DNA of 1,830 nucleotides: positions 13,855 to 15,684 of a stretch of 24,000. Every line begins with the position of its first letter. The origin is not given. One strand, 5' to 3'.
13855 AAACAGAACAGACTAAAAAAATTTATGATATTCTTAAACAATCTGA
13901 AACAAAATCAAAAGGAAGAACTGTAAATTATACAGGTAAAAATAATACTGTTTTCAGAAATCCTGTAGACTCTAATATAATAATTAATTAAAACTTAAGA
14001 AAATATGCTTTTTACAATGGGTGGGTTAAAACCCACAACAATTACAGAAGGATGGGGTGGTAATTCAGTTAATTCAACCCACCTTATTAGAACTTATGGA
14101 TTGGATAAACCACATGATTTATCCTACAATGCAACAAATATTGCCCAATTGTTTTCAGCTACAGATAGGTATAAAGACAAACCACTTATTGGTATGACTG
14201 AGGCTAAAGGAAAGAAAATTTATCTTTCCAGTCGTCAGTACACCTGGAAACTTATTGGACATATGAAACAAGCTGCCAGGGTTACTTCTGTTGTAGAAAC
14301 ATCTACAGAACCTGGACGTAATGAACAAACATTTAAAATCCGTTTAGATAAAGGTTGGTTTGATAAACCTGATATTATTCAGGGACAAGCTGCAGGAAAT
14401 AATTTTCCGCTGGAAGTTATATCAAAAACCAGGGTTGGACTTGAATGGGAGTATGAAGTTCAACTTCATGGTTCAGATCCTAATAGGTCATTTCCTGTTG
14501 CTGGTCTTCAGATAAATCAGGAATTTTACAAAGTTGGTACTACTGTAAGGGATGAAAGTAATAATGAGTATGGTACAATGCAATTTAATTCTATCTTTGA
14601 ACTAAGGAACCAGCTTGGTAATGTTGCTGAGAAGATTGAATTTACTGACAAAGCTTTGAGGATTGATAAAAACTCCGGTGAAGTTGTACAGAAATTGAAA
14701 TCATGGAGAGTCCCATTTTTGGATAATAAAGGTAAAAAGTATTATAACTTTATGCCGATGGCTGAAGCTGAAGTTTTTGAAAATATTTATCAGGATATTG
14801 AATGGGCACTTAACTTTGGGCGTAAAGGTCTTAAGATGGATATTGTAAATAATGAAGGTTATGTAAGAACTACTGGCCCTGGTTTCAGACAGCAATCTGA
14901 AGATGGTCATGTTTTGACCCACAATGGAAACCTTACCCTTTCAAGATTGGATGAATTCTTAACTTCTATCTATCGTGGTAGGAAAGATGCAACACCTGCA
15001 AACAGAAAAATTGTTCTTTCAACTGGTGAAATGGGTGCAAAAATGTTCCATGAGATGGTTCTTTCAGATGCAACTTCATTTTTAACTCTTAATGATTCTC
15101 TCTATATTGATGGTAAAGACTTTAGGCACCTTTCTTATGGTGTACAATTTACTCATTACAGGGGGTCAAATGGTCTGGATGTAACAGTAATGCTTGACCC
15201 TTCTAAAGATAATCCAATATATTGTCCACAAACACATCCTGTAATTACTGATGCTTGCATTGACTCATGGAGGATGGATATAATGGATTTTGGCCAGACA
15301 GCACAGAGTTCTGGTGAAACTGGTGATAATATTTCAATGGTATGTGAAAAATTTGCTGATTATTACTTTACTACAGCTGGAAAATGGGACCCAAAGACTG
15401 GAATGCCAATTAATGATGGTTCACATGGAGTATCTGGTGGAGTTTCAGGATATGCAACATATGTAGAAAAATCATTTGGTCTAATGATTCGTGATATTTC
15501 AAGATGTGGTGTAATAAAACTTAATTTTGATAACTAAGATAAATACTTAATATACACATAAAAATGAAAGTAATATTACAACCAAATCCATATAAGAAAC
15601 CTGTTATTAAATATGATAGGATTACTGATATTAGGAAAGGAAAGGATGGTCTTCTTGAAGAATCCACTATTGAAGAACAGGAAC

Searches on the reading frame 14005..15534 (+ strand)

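Call 56: search_protein_families(library=pfam, proteins=[window:14005-15534:+], max_evalue=0.001)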
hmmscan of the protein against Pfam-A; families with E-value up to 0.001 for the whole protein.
window:14005-15534:+ (510 aa): 1 family
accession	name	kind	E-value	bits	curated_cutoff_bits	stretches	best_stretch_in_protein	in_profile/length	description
PF23898.1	Crass_capsid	-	1.5e-55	189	27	1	43-507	36-494/496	Crassvirus major capsid protein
